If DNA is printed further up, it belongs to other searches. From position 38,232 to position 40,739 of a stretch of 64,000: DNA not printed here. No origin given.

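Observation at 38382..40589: Leucyl-tRNA synthetase with the CP1 editing domain cleanly excised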

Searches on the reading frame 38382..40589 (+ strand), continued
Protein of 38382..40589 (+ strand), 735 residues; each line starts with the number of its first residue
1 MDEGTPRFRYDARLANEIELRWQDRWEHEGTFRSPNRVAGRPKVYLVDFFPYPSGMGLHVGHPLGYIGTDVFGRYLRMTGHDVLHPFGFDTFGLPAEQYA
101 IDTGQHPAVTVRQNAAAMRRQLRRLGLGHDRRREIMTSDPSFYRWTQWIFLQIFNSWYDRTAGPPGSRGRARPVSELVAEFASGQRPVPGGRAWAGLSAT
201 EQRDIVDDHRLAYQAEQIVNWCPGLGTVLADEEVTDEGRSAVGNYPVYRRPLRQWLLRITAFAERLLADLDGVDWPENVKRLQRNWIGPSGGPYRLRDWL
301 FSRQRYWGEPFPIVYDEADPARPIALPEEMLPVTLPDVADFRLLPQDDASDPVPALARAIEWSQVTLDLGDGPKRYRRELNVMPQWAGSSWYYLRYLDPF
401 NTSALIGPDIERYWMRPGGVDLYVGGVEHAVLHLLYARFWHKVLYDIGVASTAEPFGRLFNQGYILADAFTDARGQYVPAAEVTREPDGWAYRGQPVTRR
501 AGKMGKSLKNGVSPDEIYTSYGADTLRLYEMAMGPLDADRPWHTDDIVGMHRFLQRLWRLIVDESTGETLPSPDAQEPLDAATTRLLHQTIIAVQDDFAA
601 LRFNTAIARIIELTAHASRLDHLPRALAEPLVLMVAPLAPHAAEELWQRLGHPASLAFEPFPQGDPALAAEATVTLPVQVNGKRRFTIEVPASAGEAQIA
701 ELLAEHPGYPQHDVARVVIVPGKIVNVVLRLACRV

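Call 23: find_related_loci(query=window:38382-40586:+, collection=genome_contigs, flank=5000)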
Query window:38382-40586:+ (735 aa) in genome_contigs; peptide patterns used: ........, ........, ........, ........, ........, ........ (x = any residue, [..] = any of these).
600 stretches matched a pattern (row limit reached: there are more); 595 encode a relative of the query (tblastn E <= 1e-3); the best 80 are kept; 80 distinct loci.
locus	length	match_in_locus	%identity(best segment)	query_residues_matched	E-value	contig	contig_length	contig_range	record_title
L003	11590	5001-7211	89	1-734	0e+0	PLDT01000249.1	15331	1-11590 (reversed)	MAG: Actinomycetota bacterium isolate palsa_599 73.20111000_P1S.6_contig_10259, whole genome shotgun sequence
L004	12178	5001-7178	86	1-730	0e+0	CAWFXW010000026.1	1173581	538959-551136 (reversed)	MAG: uncultured Actinomycetes bacterium isolate MFD06714.bin.2.131 genome assembly, contig: contig_4058, whole genome sh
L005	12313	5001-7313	76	1-730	0e+0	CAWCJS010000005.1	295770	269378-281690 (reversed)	MAG: uncultured Actinomycetes bacterium isolate MFD00731.bin.2.111 genome assembly, contig: contig_16511, whole genome s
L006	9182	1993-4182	81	6-729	0e+0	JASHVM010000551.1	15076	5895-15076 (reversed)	MAG: Streptosporangiaceae bacterium isolate JOPF205 JOPF_A07C_contig_206336, whole genome shotgun sequence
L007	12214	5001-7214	76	1-730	0e+0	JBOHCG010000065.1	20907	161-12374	MAG: Streptosporangiaceae bacterium isolate SE1511_metabat2.bin.10_sub NODE_370_length_20907_cov_2.499326, whole genome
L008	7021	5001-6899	73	1-613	0e+0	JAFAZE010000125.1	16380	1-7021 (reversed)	MAG: Streptosporangiaceae bacterium isolate CP_BM_RX_R8_33 BM_RX_R8_k147_2990358, whole genome shotgun sequence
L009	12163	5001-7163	78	1-729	0e+0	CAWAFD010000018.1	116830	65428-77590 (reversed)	MAG: uncultured Actinomycetota bacterium isolate MFD09603.bin.3.79 genome assembly, contig: contig_21517, whole genome s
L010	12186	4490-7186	67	4-728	0e+0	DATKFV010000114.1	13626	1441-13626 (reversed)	MAG TPA_asm: Streptosporangiaceae bacterium isolate SMAG_U14534 k141_1019068, whole genome shotgun sequence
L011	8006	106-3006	55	2-730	0e+0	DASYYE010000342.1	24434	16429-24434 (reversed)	MAG TPA_asm: Streptosporangiaceae bacterium isolate SMAG_U6327 k141_391228, whole genome shotgun sequence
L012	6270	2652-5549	65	6-730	0e+0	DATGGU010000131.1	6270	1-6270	MAG TPA_asm: Streptosporangiaceae bacterium isolate SMAG_U9762 k141_519617, whole genome shotgun sequence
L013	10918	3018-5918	66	2-730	0e+0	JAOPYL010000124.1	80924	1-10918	MAG: Actinoallomurus sp. isolate RYN_226 scaffold_638314, whole genome shotgun sequence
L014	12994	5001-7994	66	6-730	0e+0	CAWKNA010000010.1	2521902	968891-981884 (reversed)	MAG: uncultured Actinomycetota bacterium isolate MFD00991.bin.1.80 genome assembly, contig: contig_8725, whole genome sh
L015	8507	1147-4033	63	3-728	0e+0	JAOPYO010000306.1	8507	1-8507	MAG: Actinomycetes bacterium isolate RYN_229 scaffold_75661, whole genome shotgun sequence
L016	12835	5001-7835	66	2-734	0e+0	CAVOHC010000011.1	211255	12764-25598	MAG: uncultured Actinomycetota bacterium isolate MFD00008.bin.1.84 genome assembly, contig: contig_54244, whole genome s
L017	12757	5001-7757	65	8-731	0e+0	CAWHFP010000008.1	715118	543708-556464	MAG: uncultured Actinomycetes bacterium isolate MFD09603.bin.3.517 genome assembly, contig: contig_10653, whole genome s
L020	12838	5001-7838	64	8-730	2e-179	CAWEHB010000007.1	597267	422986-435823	MAG: uncultured Actinomycetota bacterium isolate MFD03044.bin.2.59 genome assembly, contig: contig_3348, whole genome sh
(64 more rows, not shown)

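Call 39: list_cluster_members(proteins=[P0121, P0133, P0132, P0145, P0141, P0207, P0262, P0176, P0164, P0172])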
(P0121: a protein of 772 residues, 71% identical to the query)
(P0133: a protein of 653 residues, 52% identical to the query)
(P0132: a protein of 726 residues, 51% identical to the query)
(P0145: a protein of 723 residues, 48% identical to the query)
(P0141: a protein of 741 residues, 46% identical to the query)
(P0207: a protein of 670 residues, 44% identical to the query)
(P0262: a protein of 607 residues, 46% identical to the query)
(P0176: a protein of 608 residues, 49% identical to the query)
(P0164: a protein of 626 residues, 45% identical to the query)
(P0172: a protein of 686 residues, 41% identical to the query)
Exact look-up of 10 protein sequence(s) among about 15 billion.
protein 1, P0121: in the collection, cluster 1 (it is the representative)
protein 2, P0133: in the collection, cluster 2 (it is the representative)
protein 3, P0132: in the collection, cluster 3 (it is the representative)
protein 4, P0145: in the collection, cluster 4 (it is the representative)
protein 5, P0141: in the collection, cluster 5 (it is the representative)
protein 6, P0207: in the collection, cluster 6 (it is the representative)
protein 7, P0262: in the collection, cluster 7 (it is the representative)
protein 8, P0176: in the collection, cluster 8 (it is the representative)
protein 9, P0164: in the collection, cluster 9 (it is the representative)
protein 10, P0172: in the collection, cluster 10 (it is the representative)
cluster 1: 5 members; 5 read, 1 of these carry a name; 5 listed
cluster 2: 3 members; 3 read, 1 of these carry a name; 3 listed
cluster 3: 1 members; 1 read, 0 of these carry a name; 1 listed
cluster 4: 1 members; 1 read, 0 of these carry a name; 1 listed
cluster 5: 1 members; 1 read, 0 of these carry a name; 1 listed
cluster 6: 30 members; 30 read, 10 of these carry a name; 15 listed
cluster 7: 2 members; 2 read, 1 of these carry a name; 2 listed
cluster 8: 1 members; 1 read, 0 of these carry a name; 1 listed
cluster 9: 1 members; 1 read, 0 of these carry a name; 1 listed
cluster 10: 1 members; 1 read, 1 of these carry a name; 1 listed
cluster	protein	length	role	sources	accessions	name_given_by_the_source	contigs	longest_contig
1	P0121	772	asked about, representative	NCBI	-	-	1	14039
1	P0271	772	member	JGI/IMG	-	leucyl-tRNA synthetase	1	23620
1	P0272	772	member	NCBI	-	-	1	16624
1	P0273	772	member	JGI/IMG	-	-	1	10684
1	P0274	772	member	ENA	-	-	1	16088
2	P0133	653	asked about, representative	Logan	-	-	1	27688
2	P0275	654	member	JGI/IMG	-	leucyl-tRNA synthetase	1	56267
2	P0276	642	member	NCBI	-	-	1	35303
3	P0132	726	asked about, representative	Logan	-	-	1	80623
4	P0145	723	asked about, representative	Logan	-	-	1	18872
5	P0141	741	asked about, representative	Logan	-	-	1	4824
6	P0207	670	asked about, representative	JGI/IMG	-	-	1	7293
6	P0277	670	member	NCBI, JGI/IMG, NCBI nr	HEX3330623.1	MAG TPA: class I tRNA ligase family protein [Gaiellales bacterium] | leucyl-tRNA synthetase | class I tRNA ligase family protein [Gaiellales bacterium]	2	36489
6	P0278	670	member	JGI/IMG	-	leucyl-tRNA synthetase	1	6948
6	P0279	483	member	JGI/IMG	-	leucyl-tRNA synthetase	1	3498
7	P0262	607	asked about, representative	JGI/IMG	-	-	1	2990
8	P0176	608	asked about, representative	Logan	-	-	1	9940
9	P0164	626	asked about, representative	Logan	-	-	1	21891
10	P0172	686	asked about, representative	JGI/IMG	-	leucyl-tRNA synthetase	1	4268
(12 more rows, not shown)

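Call 46: find_encoding_contigs(protein=window:38382-40589:+, flank=2000, max_places=5)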
Protein window:38382-40589:+ (735 aa): no gene with exactly this product is on record in the collection.

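Call 58: find_encoding_contigs(protein=P0121, flank=8000, max_places=5)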
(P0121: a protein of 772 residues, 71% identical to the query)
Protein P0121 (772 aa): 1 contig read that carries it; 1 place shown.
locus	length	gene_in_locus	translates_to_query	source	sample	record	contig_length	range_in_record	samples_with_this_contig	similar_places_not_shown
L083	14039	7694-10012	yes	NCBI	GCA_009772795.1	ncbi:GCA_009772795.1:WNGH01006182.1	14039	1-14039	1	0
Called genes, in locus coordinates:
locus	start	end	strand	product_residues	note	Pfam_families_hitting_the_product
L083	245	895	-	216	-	-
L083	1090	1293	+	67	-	PF06723:MreB_Mbl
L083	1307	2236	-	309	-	-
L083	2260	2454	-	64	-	PF13374:TPR_10, PF13424:TPR_12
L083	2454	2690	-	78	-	-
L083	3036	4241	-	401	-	-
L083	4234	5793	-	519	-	PF12161:HsdM_N, PF02384:N6_Mtase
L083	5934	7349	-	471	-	PF02384:N6_Mtase (faint)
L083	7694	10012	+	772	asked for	PF09334:tRNA-synt_1g, PF00133:tRNA-synt_1, PF08264:Anticodon_1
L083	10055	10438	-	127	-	PF00903:Glyoxalase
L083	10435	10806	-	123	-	PF04248:NTP_transf_9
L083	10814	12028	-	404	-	-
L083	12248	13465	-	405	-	PF04542:Sigma70_r2, PF08281:Sigma70_r4_2, PF20239:DUF6596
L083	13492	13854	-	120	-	PF03795:YCII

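Call 59: predict_structure(alignment_id=A2)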
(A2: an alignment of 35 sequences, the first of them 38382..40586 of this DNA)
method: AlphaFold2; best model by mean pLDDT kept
length: 735 residues; sequences in the alignment: 35
mean_pLDDT: 40.6   pTM: 0.28
mean pLDDT of the five models: 40.6, 39.5, 39.4, 39.2, 35.5
residues with pLDDT >= 90: 1; 70-90: 70; 50-70: 127; < 50: 537
segments of 3 or more residues with pLDDT < 50: 1-154, 212-485, 487-549, 572-575, 599-604, 656-669, 682-684, 718-724, 728-735
pLDDT, mean of each block of 10 residues (from residue 1): 27 35 36 27 25 22 26 32 27 27 28 35 33 23 33 58 59 80 86 84 73 36 26 35 32 31 34 32 28 39 36 42 44 26 24 23 23 24 25 31 31 22 26 39 35 30 27 29 35 28 22 29 26 25 34 62 56 54 71 58 54 73 69 57 65 46 43 61 61 64 72 52 45 39
secondary structure, 60 per line:
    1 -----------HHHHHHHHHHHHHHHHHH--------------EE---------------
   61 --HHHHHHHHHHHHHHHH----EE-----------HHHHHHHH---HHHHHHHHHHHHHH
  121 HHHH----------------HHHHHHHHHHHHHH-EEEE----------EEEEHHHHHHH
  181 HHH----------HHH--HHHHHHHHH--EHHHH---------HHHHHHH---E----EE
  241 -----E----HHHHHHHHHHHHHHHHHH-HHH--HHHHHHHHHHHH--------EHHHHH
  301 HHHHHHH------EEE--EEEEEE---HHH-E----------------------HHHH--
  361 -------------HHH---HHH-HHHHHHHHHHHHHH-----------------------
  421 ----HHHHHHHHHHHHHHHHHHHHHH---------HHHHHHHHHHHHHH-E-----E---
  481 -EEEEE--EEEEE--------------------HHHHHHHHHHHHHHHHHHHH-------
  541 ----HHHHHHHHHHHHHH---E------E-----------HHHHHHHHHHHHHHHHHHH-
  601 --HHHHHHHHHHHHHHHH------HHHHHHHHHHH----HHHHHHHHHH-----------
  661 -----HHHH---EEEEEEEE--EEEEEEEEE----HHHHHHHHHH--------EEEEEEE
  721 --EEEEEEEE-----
elements in order (helices of 4 or more, strands of 3 or more residues): H12-29 H63-78 H96-103 H107-124 H141-154 E156-159 E170-173 H174-183 H199-207 H211-214 H224-230 H251-268 H275-286 H296-307 E314-316 E319-324 H355-358 H384-397 H425-446 H456-469 E482-486 E489-493 H514-533 H545-558 H581-599 H603-618 H625-635 H640-649 H666-669 E673-680 E683-691 H696-705 E714-720 E723-730
